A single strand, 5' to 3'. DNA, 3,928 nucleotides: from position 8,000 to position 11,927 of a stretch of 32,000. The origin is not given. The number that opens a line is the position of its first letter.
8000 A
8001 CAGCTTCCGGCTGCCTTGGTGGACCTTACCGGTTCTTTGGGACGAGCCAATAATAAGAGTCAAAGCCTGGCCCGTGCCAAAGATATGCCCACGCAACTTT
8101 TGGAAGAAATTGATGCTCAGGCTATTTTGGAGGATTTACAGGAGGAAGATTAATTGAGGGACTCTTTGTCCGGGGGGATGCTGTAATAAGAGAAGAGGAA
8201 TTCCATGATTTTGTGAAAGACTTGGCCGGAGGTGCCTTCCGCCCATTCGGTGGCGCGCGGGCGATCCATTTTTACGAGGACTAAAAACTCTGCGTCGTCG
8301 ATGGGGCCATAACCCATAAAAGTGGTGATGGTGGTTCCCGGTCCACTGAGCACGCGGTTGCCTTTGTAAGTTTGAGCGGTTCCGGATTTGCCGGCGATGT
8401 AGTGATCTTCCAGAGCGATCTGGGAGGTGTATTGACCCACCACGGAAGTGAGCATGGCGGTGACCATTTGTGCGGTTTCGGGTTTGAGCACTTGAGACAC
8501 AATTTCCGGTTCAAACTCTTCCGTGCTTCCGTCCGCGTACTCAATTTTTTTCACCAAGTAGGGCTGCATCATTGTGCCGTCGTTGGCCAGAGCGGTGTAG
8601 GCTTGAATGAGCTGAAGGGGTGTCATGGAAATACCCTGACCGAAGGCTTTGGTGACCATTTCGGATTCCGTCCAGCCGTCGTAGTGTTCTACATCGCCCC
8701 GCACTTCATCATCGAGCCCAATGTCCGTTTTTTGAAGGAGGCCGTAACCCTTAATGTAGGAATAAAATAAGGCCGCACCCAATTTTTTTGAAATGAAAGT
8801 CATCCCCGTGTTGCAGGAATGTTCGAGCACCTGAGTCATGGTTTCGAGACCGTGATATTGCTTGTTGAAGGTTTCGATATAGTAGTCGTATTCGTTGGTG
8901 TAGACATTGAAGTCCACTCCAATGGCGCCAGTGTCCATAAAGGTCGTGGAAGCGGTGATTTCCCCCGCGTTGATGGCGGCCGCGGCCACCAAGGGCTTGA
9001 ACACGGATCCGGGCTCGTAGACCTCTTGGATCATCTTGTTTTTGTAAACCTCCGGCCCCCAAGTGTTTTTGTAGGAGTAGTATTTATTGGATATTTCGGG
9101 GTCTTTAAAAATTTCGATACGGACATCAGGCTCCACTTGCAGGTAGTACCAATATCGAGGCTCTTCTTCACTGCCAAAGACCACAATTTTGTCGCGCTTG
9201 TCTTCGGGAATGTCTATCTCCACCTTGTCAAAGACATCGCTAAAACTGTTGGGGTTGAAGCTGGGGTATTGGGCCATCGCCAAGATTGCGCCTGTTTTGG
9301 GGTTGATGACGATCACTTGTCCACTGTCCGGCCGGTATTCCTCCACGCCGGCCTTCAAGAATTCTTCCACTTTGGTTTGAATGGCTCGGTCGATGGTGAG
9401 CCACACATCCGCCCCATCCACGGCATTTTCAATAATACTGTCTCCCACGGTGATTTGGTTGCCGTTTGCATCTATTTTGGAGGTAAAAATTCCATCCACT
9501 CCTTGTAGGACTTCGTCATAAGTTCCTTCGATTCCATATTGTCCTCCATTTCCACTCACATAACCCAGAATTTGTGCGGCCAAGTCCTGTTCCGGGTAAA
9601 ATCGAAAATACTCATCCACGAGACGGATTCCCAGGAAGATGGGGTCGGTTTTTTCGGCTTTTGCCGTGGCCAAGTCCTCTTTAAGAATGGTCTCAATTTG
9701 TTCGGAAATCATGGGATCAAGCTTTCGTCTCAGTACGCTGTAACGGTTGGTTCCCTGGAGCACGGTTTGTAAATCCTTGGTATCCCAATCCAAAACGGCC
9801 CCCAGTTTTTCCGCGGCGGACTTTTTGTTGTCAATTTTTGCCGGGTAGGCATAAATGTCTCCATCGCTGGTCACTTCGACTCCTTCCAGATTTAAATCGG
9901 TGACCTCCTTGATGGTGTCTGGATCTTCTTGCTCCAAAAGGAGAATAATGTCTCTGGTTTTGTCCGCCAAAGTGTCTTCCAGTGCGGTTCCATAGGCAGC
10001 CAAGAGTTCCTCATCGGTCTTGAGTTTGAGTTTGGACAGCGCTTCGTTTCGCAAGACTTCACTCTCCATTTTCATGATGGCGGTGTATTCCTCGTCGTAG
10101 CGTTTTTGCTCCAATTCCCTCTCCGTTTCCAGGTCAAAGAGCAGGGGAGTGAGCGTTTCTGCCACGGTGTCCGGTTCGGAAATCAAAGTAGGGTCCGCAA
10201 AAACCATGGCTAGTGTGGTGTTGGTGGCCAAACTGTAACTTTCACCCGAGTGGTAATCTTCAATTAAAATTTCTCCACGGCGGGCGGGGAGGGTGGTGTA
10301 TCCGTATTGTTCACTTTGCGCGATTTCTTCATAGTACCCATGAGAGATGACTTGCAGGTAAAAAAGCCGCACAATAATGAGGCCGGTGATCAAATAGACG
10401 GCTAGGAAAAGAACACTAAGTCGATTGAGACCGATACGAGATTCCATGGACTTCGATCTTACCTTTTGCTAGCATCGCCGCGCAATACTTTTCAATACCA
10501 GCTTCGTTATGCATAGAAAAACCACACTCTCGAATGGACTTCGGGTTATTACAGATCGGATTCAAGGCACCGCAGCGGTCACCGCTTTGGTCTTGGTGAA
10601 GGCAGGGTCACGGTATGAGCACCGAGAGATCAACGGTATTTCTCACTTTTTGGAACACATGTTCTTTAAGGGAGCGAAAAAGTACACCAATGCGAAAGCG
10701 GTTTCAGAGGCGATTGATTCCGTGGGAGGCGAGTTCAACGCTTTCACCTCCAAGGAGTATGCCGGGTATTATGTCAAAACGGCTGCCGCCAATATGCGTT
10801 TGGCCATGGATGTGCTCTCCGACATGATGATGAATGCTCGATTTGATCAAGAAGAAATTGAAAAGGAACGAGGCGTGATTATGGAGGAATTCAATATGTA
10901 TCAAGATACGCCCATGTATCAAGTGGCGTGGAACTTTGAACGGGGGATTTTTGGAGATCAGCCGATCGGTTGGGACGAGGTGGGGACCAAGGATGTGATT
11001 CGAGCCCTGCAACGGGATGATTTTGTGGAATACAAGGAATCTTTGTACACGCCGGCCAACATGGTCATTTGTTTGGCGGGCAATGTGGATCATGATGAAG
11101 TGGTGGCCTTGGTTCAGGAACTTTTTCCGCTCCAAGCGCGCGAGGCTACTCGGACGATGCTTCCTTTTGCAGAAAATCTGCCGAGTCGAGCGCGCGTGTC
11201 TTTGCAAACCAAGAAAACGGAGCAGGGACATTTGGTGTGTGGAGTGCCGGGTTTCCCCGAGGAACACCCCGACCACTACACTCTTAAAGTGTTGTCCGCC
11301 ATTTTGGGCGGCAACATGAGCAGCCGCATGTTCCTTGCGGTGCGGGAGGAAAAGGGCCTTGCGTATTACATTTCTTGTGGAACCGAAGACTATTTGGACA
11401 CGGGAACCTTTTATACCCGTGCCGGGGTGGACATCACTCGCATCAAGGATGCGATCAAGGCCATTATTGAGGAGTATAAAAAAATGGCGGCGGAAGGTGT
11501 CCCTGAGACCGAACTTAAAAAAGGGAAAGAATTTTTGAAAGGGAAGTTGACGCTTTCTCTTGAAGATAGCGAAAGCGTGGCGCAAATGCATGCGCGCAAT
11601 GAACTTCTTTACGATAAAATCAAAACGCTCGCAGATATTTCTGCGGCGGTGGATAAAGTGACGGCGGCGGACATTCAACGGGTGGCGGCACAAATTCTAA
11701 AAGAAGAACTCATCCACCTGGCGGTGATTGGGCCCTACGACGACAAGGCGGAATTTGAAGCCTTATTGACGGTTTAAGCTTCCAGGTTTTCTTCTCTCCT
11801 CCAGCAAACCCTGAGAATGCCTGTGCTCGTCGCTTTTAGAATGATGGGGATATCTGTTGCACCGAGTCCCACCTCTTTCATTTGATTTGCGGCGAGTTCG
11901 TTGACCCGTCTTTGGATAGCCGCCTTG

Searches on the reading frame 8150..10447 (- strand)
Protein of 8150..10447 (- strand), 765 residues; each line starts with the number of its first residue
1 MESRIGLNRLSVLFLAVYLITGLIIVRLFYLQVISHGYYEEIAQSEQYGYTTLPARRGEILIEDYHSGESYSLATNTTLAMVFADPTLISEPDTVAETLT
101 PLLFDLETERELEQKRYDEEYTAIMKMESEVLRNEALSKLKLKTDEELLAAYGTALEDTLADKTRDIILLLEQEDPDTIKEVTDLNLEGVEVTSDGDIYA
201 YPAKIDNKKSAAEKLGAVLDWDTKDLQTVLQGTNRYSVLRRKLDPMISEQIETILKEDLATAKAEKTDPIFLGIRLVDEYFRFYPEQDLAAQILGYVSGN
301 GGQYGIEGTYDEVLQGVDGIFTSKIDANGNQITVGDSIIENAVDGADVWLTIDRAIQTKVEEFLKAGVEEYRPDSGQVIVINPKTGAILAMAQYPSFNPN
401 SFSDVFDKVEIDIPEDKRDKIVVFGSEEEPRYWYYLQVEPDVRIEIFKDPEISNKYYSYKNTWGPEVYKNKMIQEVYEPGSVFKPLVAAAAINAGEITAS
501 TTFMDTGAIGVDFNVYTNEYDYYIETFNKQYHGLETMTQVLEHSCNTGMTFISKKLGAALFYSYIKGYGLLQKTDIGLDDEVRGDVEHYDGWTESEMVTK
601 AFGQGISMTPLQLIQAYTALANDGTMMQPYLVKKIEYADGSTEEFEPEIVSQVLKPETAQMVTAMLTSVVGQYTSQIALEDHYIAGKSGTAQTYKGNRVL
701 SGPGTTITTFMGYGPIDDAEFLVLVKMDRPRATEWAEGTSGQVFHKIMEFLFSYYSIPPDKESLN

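Call 7: search_protein_families(library=pfam, proteins=[window:8150-10447:-], max_evalue=0.001)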
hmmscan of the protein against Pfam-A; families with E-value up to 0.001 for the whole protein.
window:8150-10447:- (765 aa): 3 families
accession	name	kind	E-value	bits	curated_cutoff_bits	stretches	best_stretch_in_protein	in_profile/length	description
PF00905.27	Transpeptidase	-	1.1e-66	225.6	22.1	1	377-749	2-299/299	Penicillin binding protein transpeptidase domain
PF03717.20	PBP_dimer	-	8.6e-13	49.5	24.4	1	54-333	3-177/180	Penicillin-binding Protein dimerisation domain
PF21922.1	PBP_dimer_2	-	5.7e-07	30.1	27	1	279-319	22-62/83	Penicillin binding protein A dimerisation domain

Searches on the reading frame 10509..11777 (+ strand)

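Call 7: search_protein_families(library=pfam, proteins=[window:10509-11777:+], max_evalue=0.001)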
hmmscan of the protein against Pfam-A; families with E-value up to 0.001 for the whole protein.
window:10509-11777:+ (422 aa): 2 families
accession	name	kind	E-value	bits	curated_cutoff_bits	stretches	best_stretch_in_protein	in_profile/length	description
PF05193.26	Peptidase_M16_C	-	2.2e-40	138.9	23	1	167-341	2-179/181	Peptidase M16 inactive domain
PF00675.25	Peptidase_M16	-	1.5e-35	122.8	22.3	1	12-135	1-123/149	Insulinase (Peptidase family M16)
